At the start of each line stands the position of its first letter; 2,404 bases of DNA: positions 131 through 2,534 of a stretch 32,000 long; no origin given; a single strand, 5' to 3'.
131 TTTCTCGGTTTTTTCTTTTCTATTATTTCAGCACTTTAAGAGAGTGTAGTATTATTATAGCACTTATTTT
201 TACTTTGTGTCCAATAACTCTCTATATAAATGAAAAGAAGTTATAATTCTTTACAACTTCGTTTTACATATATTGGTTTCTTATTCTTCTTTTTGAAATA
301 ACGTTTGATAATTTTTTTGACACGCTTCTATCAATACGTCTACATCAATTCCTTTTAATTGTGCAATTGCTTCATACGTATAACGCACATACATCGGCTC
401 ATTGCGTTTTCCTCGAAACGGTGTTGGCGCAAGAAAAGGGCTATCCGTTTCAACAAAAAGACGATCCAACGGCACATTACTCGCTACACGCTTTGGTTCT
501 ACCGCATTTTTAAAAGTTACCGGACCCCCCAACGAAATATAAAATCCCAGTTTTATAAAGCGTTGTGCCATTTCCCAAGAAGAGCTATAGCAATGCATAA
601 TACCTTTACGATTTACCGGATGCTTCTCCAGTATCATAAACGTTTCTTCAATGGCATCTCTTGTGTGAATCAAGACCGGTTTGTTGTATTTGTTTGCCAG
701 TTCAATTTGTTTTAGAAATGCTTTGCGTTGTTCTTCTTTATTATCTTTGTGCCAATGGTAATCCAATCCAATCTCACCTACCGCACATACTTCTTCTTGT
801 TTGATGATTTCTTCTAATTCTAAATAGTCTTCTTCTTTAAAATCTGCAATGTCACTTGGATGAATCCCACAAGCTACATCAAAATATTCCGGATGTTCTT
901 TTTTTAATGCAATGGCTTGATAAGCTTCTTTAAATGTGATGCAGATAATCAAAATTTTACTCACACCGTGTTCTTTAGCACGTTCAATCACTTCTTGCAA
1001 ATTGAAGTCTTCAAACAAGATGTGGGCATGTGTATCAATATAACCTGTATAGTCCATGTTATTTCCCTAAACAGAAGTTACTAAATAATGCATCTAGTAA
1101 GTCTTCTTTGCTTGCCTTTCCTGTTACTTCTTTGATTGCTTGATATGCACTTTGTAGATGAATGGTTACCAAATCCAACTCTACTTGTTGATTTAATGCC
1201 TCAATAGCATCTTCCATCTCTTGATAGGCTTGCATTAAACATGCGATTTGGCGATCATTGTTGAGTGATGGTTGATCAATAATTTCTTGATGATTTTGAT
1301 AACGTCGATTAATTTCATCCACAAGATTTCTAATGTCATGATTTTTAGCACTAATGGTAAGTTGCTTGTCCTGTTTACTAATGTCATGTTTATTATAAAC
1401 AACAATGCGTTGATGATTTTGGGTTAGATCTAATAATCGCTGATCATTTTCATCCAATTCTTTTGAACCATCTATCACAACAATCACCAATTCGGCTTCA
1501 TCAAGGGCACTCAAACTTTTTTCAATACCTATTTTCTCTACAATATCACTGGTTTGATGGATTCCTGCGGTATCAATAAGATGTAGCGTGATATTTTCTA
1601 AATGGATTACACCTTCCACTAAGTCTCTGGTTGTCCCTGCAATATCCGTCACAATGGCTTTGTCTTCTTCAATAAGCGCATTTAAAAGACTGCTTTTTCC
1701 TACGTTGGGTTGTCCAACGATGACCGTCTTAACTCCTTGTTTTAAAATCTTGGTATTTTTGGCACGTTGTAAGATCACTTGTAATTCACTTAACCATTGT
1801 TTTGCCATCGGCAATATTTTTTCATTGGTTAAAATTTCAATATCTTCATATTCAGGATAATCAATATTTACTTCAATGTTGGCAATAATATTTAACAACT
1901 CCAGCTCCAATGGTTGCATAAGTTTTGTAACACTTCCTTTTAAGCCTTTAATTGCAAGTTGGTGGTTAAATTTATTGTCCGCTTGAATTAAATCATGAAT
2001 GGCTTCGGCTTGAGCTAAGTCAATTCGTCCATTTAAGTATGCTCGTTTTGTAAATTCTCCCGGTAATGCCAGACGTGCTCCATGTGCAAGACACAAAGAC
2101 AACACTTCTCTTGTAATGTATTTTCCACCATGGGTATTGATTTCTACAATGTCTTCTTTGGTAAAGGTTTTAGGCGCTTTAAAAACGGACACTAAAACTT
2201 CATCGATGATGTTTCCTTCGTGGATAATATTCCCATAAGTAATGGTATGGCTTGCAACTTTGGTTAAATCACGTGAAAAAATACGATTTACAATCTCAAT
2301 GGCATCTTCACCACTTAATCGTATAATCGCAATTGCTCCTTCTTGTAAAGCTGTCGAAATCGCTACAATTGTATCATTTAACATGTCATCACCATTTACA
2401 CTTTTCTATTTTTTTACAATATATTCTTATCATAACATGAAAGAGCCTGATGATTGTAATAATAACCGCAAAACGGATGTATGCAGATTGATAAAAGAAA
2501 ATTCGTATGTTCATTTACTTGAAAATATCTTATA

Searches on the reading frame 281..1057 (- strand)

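Call 21: search_protein_families(library=pfam, proteins=[window:281-1057:-], max_evalue=0.001)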
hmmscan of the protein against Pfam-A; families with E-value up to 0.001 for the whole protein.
window:281-1057:- (258 aa): 2 families
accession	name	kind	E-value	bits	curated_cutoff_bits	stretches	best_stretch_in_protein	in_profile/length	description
PF01026.27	TatD_DNase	-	1.4e-83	280.6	27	1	7-255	1-253/253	TatD related DNase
PF00702.32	Hydrolase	-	0.00014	22.7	26.4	1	20-94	103-178/191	haloacid dehalogenase-like hydrolase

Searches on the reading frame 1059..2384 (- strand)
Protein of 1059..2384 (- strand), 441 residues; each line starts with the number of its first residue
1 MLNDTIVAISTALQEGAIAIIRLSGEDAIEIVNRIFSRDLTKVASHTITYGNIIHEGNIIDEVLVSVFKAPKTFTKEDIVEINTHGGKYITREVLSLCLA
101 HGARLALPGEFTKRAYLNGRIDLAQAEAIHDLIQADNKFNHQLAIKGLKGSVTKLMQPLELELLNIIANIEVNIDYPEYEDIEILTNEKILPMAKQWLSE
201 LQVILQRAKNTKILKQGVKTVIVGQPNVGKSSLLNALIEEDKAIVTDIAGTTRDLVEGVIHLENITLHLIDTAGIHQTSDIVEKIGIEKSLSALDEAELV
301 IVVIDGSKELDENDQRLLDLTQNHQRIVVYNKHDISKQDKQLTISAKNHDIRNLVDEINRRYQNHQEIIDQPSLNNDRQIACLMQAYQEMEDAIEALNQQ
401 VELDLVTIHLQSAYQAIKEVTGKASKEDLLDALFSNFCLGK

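Call 21: search_protein_families(library=pfam, proteins=[window:1059-2384:-], max_evalue=0.001)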
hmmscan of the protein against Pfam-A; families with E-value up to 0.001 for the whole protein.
window:1059-2384:- (441 aa): 10 families
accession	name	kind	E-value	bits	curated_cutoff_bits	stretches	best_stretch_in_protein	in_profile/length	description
PF12631.12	MnmE_helical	-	1.6e-51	175.8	40.1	1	123-438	1-211/211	MnmE helical domain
PF10396.14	TrmE_N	-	3.6e-43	146.9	29.8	1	5-120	1-117/117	GTP-binding protein TrmE N-terminus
PF01926.29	MMR_HSR1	-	5.9e-28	97.7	21.9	1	220-332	2-113/113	50S ribosome-binding GTPase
PF02421.24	FeoB_N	-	4.7e-12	46.1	27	1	219-340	2-122/156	Ferrous iron transport protein B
PF00009.33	GTP_EFTU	-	1.1e-05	25.5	26.5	1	249-417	53-173/188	Elongation factor Tu GTP binding domain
PF00350.29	Dynamin_N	-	1.6e-05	25.4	27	0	221-398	2-151/168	Dynamin family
PF08477.19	Roc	-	3.8e-05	24.3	27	1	219-334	1-119/119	Ras of Complex, Roc, domain of DAPkinase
PF03193.22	RsgA_GTPase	-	4.1e-05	23.9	30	1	214-276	104-169/174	RsgA GTPase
PF00071.28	Ras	-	6.4e-05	23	21.6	1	219-339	1-120/162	Ras family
PF04548.22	AIG1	-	0.00011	22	27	1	220-393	3-187/212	AIG1 family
